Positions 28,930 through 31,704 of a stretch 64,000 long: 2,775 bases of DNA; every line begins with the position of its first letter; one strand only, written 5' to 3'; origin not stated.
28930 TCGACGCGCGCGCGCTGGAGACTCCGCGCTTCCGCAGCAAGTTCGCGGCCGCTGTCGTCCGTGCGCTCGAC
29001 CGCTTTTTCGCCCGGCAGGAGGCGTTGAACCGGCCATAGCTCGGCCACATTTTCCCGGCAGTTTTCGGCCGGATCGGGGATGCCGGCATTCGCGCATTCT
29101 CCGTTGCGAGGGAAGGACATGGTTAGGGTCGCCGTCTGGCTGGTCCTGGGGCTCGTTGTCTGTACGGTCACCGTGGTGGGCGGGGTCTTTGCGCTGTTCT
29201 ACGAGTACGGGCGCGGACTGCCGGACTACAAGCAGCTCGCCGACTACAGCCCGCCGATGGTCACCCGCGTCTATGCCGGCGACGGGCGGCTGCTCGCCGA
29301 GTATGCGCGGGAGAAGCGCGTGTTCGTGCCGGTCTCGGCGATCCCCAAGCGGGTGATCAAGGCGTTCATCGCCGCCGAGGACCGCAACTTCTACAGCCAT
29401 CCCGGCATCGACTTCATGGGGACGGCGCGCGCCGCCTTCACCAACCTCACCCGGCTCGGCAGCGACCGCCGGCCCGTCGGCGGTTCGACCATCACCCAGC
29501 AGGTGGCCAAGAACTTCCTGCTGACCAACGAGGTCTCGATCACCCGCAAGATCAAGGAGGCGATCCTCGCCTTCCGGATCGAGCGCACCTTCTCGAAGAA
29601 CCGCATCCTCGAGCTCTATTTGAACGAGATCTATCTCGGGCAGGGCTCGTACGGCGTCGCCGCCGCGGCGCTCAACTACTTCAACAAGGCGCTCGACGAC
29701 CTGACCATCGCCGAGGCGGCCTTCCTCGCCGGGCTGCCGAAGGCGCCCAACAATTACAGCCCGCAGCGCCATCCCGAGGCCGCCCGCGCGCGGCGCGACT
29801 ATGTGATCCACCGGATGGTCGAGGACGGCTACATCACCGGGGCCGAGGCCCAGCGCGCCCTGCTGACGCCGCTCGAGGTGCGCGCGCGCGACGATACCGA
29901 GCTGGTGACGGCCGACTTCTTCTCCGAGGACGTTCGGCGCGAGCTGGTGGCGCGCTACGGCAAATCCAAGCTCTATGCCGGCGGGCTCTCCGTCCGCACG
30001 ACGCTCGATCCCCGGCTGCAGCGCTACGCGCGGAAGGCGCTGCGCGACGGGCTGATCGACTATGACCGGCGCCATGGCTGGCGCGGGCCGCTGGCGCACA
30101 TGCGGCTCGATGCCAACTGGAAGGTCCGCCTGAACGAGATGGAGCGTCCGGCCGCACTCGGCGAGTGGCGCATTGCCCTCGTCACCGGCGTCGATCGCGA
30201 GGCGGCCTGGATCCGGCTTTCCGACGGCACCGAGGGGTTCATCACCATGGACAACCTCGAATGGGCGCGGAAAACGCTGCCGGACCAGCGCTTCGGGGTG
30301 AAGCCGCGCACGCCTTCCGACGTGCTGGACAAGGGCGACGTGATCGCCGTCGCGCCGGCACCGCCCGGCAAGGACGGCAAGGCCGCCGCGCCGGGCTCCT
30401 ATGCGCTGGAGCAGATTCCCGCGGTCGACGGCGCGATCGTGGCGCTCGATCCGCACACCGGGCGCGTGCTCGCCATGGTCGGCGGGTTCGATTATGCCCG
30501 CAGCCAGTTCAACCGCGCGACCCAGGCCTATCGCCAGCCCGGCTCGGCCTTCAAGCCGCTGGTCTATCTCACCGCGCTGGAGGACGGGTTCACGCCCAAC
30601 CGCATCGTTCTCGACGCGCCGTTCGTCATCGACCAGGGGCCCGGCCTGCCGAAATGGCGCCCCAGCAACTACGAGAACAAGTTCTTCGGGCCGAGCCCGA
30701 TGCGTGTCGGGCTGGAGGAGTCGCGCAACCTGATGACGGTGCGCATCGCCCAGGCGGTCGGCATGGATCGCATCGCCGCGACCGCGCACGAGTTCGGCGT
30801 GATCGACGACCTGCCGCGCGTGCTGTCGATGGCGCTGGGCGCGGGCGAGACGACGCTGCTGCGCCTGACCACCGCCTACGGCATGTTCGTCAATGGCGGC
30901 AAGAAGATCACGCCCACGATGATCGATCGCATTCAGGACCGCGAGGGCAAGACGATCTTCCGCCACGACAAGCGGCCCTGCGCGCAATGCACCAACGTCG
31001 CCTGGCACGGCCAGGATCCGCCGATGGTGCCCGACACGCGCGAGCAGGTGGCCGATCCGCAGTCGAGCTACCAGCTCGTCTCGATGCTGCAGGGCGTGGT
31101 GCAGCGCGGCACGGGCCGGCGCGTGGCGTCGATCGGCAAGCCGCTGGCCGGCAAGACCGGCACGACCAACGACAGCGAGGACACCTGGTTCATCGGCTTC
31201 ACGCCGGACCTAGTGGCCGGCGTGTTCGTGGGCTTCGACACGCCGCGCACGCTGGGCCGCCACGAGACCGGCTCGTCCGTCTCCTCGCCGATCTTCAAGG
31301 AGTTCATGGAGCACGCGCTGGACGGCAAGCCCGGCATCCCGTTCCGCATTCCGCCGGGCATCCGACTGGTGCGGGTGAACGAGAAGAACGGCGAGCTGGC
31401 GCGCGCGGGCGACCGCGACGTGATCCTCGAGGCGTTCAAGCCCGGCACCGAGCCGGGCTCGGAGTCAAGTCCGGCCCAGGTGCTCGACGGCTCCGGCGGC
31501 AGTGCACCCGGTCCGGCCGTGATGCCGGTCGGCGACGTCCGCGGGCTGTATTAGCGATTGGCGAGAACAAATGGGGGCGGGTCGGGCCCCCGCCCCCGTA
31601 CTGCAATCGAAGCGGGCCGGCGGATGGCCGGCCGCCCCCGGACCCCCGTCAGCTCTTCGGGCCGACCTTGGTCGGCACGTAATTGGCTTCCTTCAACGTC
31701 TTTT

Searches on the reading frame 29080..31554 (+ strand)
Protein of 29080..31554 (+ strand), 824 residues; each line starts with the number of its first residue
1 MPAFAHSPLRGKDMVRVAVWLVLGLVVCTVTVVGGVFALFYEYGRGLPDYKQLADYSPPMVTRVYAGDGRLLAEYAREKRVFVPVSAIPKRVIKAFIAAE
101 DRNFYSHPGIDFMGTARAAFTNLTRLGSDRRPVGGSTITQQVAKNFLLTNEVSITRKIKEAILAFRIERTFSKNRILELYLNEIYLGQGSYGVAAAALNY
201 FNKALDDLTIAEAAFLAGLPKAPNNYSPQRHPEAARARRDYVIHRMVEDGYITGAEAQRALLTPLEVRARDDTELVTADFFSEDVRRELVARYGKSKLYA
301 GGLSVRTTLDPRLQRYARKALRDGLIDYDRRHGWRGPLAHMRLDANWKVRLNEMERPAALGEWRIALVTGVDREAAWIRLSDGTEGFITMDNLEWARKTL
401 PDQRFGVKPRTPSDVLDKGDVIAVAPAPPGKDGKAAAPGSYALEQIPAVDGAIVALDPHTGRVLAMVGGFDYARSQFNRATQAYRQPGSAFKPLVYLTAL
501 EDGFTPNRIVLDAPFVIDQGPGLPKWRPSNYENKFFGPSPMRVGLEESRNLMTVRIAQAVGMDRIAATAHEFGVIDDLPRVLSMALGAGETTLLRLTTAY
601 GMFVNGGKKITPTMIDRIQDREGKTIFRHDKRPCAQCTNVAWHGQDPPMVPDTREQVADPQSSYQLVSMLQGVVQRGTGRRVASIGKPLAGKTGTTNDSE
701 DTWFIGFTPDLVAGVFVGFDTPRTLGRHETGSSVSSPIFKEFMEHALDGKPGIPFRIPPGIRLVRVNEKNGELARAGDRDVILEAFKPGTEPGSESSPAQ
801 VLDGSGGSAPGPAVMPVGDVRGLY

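Call 73: find_homologous_proteins(query=window:29080-31554:+, max_evalue=1e-50)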
Query window:29080-31554:+ (824 aa): 8000 proteins with E <= 1e-50 among 8000 candidates; the best 120 are listed.
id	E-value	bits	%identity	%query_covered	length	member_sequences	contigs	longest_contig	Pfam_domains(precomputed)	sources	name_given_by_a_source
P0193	0.0e+0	1851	100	98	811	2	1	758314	PF17092.12,PF00912.29,PF00905.28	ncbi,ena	-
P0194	0.0e+0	1607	85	98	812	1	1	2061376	PF17092.12,PF00912.29,PF00905.28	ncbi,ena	-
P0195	0.0e+0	1599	86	98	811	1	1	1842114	PF17092.12,PF00912.29,PF00905.28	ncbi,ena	-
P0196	0.0e+0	1590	85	98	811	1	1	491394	PF17092.12,PF00912.29,PF00905.28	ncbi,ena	-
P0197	0.0e+0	1338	71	98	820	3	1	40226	PF17092.12,PF00912.29,PF00905.28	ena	-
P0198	0.0e+0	1328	71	98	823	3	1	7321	PF17092.12,PF00912.29,PF00905.28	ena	-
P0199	0.0e+0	1323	75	93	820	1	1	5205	PF17092.12,PF00912.29,PF00905.28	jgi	jgi:penicillin-binding protein 1A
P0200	0.0e+0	1321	71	98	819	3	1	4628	PF17092.12,PF00912.29,PF00905.28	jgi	jgi:penicillin-binding protein 1A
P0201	0.0e+0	1311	71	98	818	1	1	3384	PF17092.12,PF00912.29,PF00905.28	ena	-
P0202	0.0e+0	1274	69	98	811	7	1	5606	PF17092.12,PF00912.29,PF00905.28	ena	-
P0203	0.0e+0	1265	68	98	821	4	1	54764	PF17092.12,PF00912.29,PF00905.28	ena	-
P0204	0.0e+0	1261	67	98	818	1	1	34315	PF17092.12,PF00912.29,PF00905.28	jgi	jgi:penicillin-binding protein 1A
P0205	0.0e+0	1197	68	95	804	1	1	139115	PF17092.12,PF00912.29,PF00905.28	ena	-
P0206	0.0e+0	1197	68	94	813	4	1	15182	PF17092.12,PF00912.29,PF00905.28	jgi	jgi:penicillin-binding protein 1A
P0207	0.0e+0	1190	67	97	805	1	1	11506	PF17092.12,PF00912.29,PF00905.28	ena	-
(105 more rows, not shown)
